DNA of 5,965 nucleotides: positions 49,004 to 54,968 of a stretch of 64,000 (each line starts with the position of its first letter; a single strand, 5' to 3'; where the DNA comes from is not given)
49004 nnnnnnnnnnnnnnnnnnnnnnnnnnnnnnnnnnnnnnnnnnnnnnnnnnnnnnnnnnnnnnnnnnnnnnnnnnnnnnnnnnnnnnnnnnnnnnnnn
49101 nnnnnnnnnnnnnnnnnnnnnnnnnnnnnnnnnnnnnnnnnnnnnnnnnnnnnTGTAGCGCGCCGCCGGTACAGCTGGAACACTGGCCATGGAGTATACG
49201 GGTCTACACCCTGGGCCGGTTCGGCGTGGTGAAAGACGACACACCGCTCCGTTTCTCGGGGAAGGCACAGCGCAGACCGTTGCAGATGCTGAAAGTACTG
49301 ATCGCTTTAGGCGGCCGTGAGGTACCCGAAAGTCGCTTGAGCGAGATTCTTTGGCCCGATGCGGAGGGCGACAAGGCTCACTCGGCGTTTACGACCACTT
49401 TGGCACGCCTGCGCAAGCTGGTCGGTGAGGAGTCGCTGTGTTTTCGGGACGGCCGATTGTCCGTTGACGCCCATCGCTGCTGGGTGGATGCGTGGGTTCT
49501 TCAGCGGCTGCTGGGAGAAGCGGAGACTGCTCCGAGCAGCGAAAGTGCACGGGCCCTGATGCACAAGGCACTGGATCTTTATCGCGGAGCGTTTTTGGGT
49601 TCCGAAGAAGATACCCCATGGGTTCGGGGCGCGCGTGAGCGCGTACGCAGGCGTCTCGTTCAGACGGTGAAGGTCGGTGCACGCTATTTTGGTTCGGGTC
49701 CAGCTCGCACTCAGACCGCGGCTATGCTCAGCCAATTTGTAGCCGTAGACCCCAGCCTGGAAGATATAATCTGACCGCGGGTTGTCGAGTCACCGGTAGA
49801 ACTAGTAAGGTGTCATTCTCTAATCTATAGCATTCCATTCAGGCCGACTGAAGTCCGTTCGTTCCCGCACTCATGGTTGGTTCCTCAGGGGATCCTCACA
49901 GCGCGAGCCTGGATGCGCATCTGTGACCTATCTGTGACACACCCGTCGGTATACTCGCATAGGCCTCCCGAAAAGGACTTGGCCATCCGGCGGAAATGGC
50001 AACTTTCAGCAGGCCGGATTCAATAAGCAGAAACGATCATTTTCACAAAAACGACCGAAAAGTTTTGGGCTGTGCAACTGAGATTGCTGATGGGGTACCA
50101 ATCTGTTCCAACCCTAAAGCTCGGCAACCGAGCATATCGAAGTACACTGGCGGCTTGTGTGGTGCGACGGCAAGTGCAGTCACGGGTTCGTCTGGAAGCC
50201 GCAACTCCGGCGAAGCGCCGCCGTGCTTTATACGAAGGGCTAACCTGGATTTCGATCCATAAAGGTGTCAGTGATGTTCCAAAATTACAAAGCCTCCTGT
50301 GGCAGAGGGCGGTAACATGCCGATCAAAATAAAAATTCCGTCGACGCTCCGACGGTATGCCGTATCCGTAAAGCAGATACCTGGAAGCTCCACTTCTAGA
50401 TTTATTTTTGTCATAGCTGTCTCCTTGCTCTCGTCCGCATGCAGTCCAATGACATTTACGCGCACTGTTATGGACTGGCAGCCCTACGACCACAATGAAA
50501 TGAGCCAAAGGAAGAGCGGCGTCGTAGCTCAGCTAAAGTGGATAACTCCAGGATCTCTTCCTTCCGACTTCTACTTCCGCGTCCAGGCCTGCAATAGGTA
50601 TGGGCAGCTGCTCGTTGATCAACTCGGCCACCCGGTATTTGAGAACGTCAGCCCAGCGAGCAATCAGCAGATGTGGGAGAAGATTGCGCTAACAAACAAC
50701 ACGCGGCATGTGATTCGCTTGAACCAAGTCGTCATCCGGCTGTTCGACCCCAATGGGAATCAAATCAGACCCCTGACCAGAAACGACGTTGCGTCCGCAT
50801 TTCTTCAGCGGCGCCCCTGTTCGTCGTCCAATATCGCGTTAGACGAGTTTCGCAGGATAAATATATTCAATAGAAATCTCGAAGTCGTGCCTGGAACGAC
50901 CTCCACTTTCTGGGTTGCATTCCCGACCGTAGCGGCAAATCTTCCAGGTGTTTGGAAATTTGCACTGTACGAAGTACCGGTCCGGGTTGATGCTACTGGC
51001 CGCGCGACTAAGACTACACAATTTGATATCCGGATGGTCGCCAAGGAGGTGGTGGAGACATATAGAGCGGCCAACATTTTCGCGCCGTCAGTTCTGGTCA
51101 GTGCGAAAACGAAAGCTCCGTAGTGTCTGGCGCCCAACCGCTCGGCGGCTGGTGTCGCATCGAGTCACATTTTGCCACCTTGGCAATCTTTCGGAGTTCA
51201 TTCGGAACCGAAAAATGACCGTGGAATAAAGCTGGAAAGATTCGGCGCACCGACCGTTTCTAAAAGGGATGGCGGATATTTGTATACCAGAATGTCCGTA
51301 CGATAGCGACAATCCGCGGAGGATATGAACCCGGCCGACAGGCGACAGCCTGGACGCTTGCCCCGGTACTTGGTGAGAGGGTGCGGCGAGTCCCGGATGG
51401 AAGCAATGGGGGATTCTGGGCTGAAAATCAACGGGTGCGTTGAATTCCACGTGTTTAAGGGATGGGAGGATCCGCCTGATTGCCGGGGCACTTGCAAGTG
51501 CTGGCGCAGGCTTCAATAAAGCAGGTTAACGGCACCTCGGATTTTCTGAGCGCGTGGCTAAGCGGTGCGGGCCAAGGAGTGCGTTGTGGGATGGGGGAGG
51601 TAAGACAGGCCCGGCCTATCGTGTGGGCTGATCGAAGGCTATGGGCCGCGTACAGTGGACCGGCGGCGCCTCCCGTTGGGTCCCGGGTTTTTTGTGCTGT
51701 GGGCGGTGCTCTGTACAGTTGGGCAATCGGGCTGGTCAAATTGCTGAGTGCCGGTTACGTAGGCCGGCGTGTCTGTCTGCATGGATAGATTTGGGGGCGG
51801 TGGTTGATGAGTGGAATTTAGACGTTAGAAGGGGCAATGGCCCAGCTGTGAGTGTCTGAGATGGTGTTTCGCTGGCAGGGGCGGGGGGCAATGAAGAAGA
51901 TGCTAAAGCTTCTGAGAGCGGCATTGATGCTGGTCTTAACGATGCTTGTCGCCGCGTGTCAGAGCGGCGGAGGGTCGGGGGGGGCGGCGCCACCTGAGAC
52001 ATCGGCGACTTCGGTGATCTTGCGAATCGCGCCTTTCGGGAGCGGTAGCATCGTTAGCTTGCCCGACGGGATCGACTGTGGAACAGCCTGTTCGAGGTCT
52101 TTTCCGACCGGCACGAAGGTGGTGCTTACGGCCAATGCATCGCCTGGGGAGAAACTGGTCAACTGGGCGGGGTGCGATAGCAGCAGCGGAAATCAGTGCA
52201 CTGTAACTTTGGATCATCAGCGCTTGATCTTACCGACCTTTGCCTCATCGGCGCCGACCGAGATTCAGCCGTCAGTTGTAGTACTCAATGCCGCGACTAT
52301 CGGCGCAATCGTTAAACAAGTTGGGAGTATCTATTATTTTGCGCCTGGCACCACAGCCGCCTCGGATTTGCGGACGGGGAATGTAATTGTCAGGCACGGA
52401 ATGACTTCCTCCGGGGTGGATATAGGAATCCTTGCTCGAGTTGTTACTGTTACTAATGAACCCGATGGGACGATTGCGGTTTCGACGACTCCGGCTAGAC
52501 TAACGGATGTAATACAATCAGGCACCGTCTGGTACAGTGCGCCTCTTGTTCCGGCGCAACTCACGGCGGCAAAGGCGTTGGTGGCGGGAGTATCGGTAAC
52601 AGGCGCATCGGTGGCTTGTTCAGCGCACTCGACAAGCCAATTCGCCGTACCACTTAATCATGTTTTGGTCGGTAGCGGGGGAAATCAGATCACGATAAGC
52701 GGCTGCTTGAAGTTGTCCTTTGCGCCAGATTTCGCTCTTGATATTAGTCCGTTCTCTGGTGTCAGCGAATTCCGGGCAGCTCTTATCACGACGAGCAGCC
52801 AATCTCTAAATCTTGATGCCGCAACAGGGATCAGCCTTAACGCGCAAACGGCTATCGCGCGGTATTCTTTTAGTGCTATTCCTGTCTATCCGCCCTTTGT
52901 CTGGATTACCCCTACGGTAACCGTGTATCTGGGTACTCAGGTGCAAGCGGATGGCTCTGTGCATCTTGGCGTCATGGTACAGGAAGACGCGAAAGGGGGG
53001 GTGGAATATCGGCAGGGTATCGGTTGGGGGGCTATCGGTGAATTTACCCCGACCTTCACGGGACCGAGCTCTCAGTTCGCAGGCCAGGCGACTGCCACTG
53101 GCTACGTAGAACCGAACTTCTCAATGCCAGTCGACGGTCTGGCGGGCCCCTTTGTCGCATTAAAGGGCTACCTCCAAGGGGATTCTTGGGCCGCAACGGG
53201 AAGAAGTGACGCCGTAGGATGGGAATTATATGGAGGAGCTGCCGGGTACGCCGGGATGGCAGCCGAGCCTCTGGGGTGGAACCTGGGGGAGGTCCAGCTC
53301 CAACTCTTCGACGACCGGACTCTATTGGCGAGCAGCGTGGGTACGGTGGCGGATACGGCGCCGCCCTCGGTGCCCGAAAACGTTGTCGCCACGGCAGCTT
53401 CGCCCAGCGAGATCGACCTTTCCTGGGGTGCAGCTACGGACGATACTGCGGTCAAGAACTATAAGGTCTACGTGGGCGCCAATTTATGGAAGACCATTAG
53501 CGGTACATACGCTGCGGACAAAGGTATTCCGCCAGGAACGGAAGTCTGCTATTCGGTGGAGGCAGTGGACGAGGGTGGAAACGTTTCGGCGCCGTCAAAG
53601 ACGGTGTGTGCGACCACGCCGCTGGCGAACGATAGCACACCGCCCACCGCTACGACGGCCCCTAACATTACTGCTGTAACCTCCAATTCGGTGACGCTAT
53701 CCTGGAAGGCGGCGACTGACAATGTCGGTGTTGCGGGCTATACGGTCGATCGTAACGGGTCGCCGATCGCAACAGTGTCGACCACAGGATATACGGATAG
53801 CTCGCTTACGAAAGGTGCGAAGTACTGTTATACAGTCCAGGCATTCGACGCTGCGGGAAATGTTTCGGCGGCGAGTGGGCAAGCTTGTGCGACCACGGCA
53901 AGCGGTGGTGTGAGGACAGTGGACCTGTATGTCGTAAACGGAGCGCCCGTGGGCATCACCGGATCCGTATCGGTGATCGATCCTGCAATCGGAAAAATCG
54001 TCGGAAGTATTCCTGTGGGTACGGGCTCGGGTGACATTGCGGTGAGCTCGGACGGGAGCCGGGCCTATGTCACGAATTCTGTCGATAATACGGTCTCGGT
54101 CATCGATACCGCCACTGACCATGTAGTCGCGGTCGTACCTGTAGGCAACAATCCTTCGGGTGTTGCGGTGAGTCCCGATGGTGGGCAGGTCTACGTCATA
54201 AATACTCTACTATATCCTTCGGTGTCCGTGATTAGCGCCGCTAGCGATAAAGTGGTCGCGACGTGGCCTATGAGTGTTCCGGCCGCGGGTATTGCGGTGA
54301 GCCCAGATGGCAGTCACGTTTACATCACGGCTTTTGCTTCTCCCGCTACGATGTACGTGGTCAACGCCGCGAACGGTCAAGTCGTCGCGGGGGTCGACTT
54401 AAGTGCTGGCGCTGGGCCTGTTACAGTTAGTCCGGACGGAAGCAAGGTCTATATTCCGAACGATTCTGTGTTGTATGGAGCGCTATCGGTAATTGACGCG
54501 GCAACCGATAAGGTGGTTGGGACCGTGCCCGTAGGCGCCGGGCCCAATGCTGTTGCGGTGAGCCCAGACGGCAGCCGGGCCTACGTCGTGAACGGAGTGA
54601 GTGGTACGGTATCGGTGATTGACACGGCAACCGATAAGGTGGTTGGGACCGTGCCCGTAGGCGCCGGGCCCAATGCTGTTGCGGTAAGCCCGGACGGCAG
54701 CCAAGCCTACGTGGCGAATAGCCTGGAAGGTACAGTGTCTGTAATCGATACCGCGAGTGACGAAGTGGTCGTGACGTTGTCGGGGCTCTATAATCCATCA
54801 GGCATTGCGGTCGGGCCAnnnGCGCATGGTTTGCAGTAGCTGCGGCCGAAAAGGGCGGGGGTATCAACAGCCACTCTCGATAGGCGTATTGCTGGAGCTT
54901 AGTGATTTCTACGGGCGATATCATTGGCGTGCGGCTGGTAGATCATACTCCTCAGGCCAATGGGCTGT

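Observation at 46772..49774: STAND NTPase with reversed architecture: MalT-like N-terminal ATPase and a C-terminal SARP (OmpR-wHTH + BTAD) DNA-binding module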

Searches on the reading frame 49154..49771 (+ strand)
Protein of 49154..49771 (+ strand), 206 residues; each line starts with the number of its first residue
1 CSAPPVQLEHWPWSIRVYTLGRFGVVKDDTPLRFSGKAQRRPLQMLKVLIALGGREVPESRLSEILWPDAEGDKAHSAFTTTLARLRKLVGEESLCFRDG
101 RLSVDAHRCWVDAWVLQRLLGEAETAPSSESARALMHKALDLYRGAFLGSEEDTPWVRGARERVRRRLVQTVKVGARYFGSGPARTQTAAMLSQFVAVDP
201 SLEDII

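Call 85: predict_structure(alignment_id=A4)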
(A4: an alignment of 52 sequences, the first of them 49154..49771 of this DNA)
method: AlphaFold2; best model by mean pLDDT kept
length: 206 residues; sequences in the alignment: 52
mean_pLDDT: 92.7   pTM: 0.89
mean pLDDT of the five models: 92.7, 92.5, 92.2, 92.2, 92.1
residues with pLDDT >= 90: 159; 70-90: 44; 50-70: 3; < 50: 0
segments of 3 or more residues with pLDDT < 50: none
pLDDT, mean of each block of 10 residues (from residue 1): 75 94 96 91 98 97 97 97 97 98 97 96 93 93 95 93 93 84 86 91 81
secondary structure, 60 per line:
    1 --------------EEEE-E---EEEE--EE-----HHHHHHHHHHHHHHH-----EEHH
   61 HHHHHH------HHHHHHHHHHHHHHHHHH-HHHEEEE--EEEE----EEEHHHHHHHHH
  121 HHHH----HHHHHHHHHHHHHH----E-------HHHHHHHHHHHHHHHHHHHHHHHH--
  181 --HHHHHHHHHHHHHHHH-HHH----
elements in order: E15-18 E24-27 H37-51 H59-66 H73-90 E95-98 E101-104 E109-111 H112-124 H129-142 H155-178 H183-198

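Call 88: fold_search(model_id=the predicted structure, library=pdb)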
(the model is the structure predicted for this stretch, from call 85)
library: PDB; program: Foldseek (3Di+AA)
matches with E <= 10: 775; with E <= 0.001: 6
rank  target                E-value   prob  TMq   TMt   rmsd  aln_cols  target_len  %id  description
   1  8hvr_I                2.0e-06  1.00  0.62  0.52   4.0       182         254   24  Cryo-EM structure of AfsR-dependent transcription activation complex with afsS promoter (released 2023-12-27)
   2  8k60_J                1.1e-05  1.00  0.64  0.55   4.2       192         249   23  Cryo-EM structure of Streptomyces coelicolor transcription initiation complex with the global transcription factor Afs (released 2024-07-31)
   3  8k60_I                2.2e-05  1.00  0.64  0.54   4.2       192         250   24  Cryo-EM structure of Streptomyces coelicolor transcription initiation complex with the global transcription factor Afs (released 2024-07-31)
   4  2fez                  2.7e-05  1.00  0.53  0.31   9.1       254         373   17  Mycobacterium tuberculosis EmbR (released 2006-01-24)
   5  2ff4_B                3.0e-05  1.00  0.59  0.36   6.9       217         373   18  Mycobacterium tuberculosis EmbR in complex with low affinity phosphopeptide (released 2006-01-24)
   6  2ff4_A                3.6e-05  1.00  0.58  0.34   4.0       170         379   21  Mycobacterium tuberculosis EmbR in complex with low affinity phosphopeptide (released 2006-01-24)
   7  7lz9                  1.8e-01  1.00  0.33  0.33   2.4        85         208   25  Inactive form of VanR from S. coelicolor (released 2021-07-14)
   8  2hqr_MODEL_1_A        1.9e-01  0.94  0.29  0.27   3.9        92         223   12  Structure of a Atypical Orphan Response Regulator Protein Revealed a New Phosphorylation-Independent Regulator (released 2007-05-08)
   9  3p9i_A                1.9e-01  0.25  0.21  0.13  13.8       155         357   17  Crystal structure of perennial ryegrass LpOMT1 complexed with S-adenosyl-L-homocysteine and sinapaldehyde (released 2011-01-12)
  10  5ed4_B                2.0e-01  0.99  0.31  0.30   3.1        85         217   16  Structure of a PhoP-DNA complex (released 2016-04-27)
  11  4ixa_A                2.0e-01  0.98  0.30  0.55   3.7        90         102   12  Structure of DNA-binding domain of the response regulator SaeR from Staphylococcus epidermidis (released 2014-01-29)
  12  8hig_A                2.2e-01  0.98  0.30  0.57   3.3        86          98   16  Co-crystal structure of C-terminal DNA binding domain of Saccharopolyspora erythraea GlnR in complex with its cognate  (released 2023-11-22)
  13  6s2e_B                2.2e-01  0.33  0.23  0.14  13.5       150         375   15  Cryo-EM structure of Ctf18-1-8 in complex with the catalytic domain of DNA polymerase epsilon (released 2020-07-08)
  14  7bmh_A                2.3e-01  0.12  0.18  0.16  21.6       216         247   10  Crystal structure of a light-driven proton pump LR (Mac) from Leptosphaeria maculans (released 2021-07-07)
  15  5a7d_L                2.4e-01  0.16  0.23  0.19  14.8       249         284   10  Tetrameric assembly of LGN with Inscuteable (released 2016-08-03)
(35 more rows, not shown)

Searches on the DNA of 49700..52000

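Call 56: search_rna_families(source=window, start=49700, end=52000, threshold=evalue, max_evalue=1)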
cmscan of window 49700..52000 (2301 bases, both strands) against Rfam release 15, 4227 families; matches with E-value up to 1: 0.
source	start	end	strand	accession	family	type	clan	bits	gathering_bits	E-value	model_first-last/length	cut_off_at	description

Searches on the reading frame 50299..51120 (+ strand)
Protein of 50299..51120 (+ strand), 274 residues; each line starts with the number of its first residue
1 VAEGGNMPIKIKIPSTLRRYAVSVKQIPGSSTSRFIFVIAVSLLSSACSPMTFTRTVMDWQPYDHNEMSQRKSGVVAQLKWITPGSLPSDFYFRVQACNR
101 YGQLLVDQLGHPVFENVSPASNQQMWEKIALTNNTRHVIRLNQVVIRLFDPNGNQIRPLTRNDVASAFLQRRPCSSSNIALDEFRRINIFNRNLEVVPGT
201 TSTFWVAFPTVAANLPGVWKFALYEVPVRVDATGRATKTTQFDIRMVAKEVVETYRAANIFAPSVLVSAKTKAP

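Call 10: search_protein_families(library=pfam, proteins=[window:50299-51120:+], max_evalue=0.01)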
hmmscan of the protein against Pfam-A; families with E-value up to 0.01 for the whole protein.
window:50299-51120:+ (274 aa): 0 families

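Call 71: find_homologous_proteins(query=window:50317-51120:+)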
Query window:50317-51120:+ (268 aa): 41 proteins with E <= 0.001 among 574 candidates.
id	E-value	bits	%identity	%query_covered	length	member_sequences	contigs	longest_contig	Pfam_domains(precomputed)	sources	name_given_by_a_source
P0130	2.6e-175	599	100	100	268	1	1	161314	-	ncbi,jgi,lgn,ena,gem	-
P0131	9.3e-76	272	52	89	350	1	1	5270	PF08823.17,PF01471.24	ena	-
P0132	3.3e-73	264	54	79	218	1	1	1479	-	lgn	-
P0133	1.7e-69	252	48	85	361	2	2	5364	PF01471.24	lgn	-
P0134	2.0e-69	252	48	85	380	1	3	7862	PF01471.24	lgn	-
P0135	2.7e-69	251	50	90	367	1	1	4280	PF01471.24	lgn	-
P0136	1.8e-68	249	49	88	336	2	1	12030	PF01471.24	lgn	-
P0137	5.8e-68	247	47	89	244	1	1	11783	-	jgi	jgi:hypothetical protein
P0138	2.4e-66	242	48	88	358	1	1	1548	PF01471.24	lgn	-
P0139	4.4e-66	241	49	89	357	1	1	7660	PF01471.24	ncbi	-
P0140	1.2e-65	239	47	87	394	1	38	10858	PF01471.24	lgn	-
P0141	1.4e-65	239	47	88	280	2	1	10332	-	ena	-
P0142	1.4e-65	239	47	87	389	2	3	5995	PF01471.24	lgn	-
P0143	2.6e-65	238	49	87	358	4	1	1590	PF01471.24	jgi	-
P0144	3.3e-65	238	46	90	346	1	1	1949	PF01471.24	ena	-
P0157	1.1e-60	223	45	85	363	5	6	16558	PF01471.24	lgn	-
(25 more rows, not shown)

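Call 73: find_encoding_contigs(protein=P0136, flank=6000, max_places=2)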
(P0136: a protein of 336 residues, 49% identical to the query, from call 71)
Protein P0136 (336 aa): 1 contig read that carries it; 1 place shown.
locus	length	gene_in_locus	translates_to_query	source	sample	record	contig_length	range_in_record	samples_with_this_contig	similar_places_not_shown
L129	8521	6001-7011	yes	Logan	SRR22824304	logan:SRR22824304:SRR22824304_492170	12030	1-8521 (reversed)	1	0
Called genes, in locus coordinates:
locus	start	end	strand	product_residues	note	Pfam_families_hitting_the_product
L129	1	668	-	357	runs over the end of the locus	PF08240:ADH_N, PF00107:ADH_zinc_N, PF13602:ADH_zinc_N_2 (faint)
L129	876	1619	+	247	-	PF00392:GntR, PF07729:FCD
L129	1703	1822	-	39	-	-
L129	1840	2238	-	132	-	-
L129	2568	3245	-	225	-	-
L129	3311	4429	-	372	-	PF07690:MFS_1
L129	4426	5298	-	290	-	-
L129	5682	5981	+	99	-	-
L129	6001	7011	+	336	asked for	PF01471:PG_binding_1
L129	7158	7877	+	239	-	-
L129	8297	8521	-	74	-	?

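Call 74: find_encoding_contigs(protein=P0137, flank=6000, max_places=2)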
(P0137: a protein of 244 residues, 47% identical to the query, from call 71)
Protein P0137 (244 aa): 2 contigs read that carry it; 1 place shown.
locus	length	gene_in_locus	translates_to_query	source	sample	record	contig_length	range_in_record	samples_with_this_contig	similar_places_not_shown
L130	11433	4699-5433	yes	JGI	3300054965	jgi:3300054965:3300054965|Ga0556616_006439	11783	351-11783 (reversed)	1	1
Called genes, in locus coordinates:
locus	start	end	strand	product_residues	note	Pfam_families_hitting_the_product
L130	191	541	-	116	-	-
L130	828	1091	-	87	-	-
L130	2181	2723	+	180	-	-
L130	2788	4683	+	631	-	PF13088:BNR_2 (faint)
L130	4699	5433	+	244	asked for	-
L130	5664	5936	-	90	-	-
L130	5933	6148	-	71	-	-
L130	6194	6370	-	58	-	-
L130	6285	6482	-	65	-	-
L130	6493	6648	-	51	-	-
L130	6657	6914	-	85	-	-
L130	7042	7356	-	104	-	PF19663:DUF6166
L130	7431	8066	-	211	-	PF10263:SprT-like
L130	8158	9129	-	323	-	PF01807:Zn_ribbon_DnaG, PF08275:DNAG_N (weak), PF13662:Toprim_4, PF13155:Toprim_2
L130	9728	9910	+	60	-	-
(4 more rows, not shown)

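Call 75: find_encoding_contigs(protein=P0157, flank=6000, max_places=2)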
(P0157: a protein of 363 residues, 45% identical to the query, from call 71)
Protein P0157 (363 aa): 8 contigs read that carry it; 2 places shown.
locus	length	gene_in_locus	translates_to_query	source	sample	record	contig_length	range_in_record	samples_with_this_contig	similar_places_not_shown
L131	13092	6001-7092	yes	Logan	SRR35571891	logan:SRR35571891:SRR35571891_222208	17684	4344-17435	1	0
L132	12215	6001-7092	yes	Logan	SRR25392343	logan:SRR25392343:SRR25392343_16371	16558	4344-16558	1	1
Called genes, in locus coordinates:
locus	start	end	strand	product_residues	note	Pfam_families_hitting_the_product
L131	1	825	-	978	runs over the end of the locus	PF12770:CHAT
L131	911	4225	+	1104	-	PF03704:BTAD, PF13191:AAA_16, PF17874:TPR_MalT, PF13432:TPR_16 (weak)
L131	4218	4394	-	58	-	-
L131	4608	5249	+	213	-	PF04542:Sigma70_r2 (weak)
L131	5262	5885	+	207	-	-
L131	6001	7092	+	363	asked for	PF01471:PG_binding_1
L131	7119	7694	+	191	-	-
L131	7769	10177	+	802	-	PF02089:Palm_thioest (weak)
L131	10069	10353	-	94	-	-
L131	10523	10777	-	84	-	-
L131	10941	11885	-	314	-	-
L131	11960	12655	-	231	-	PF08843:AbiEii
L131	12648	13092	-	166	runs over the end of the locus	PF13560:HTH_31, PF01381:HTH_3 (weak)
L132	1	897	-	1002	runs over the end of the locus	PF12770:CHAT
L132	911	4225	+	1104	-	PF03704:BTAD, PF13191:AAA_16, PF17874:TPR_MalT, PF13432:TPR_16 (weak)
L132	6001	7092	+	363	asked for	PF01471:PG_binding_1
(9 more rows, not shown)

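Call 91: search_protein_families(library=pfam, alignment_id=A5, max_evalue=0.001)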
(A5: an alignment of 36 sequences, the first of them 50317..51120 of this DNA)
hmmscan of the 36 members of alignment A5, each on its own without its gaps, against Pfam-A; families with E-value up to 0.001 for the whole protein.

A. member 1, window:50317-51120:+ (268 aa): 0 families

B. families by the number of members that match (of 36 scanned): 72 families (the first 25 are shown)
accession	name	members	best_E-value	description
PF00801.26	PKD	3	2.8e-17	PKD domain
PF22352.2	K319L-like_PKD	3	5.6e-08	K319L-like, PKD domain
PF18911.6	PKD_4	2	7.8e-31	PKD domain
PF25020.1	TTR_TEN1-4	2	1.2e-27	Teneurin TTR-like domain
PF10282.15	Lactonase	2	2e-17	Lactonase, 7-bladed beta-propeller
PF00041.27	fn3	2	3.1e-11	Fibronectin type III domain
PF13620.12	CarboxypepD_reg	2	2e-08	Carboxypeptidase regulatory-like domain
PF02369.22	Big_1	2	9.1e-08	Bacterial Ig-like domain (group 1)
PF01364.23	Peptidase_C25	1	3.3e-54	Peptidase family C25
PF03916.19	NrfD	1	6.7e-40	Polysulphide reductase, NrfD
PF07603.17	Lcl_C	1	4.5e-38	Lcl C-terminal domain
PF00005.33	ABC_tran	1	1.2e-36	ABC transporter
PF23657.1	DUF7151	1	2e-36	Domain of unknown function (DUF7151)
PF05226.16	CHASE2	1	1e-27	CHASE2 domain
PF09134.16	Invasin_D3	1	9.8e-27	Invasin, domain 3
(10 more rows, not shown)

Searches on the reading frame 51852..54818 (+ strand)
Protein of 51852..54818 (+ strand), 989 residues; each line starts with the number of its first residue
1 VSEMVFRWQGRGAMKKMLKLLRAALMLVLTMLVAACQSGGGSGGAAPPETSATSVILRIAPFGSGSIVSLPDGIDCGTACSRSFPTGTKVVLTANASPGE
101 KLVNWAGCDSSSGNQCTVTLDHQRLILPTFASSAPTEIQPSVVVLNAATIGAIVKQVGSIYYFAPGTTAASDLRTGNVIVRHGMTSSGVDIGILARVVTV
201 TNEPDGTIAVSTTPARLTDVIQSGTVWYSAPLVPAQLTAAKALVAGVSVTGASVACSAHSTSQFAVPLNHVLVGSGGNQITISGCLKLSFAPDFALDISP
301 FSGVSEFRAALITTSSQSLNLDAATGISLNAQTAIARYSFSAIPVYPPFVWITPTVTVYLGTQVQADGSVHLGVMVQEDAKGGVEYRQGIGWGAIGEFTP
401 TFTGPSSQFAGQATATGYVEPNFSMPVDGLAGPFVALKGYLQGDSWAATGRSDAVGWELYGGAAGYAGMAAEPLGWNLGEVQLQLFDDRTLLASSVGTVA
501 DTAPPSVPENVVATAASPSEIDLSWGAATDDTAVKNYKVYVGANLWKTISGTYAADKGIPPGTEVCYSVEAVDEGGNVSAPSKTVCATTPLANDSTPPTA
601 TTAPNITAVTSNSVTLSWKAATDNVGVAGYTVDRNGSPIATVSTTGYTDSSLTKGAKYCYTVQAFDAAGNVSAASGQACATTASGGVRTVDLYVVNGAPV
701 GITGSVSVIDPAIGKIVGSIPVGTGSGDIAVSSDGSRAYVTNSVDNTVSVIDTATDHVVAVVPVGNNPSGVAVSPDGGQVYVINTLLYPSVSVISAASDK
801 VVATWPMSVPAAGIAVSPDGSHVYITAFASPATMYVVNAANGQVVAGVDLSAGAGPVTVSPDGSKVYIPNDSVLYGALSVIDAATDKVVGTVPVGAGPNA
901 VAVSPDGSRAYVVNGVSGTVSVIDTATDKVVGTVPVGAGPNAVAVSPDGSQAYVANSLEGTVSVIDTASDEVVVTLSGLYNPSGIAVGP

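Call 10: search_protein_families(library=pfam, proteins=[window:51852-54818:+], max_evalue=0.01)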
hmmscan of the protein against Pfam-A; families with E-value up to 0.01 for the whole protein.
window:51852-54818:+ (989 aa): 12 families
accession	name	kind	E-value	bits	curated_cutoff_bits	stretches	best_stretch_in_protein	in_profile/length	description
PF21783.3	YNCE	-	3.6e-14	53.3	27.1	2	895-984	241-330/339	YNCE-like beta-propeller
PF25174.1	Beta-prop_THOC3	-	2.4e-12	46.9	305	2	729-841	52-160/272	THOC3 beta-propeller domain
PF10282.15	Lactonase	-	7.3e-12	45.6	21.7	1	766-926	37-221/344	Lactonase, 7-bladed beta-propeller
PF00041.27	fn3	-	3.2e-11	43.7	25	1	604-671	6-75/84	Fibronectin type III domain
PF08450.18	SGL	-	8e-11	42.4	26.3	0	939-971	135-167/246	SMP-30/Gluconolactonase/LRE-like region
PF23414.1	Beta-prop_EML_2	-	2.5e-09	37.3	90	0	900-975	3-76/266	Echinoderm microtubule-associated protein second beta-propeller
PF02239.22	Cytochrom_D1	-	2.6e-08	33.3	25.5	2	704-853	15-159/368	Cytochrome D1 heme domain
PF05694.17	SBP56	-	0.00014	21.3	34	0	927-958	355-386/453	56kDa selenium binding protein (SBP56)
PF07676.18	PD40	-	0.00054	20.3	20.9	0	813-828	13-28/38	WD40-like Beta Propeller Repeat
PF18370.7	RGI_lyase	-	0.00081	20.1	27.8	0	609-659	14-67/86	Rhamnogalacturonan I lyases beta-sheet domain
PF25175.1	Beta-prop_WDR5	-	0.0031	17.2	250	0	912-982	110-180/296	WDR5 beta-propeller domain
PF25788.1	Ig_Rha78A_N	-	0.0063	17.2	27.4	0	646-683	65-102/105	Rha78A-like, N-terminal immunoglobulin domain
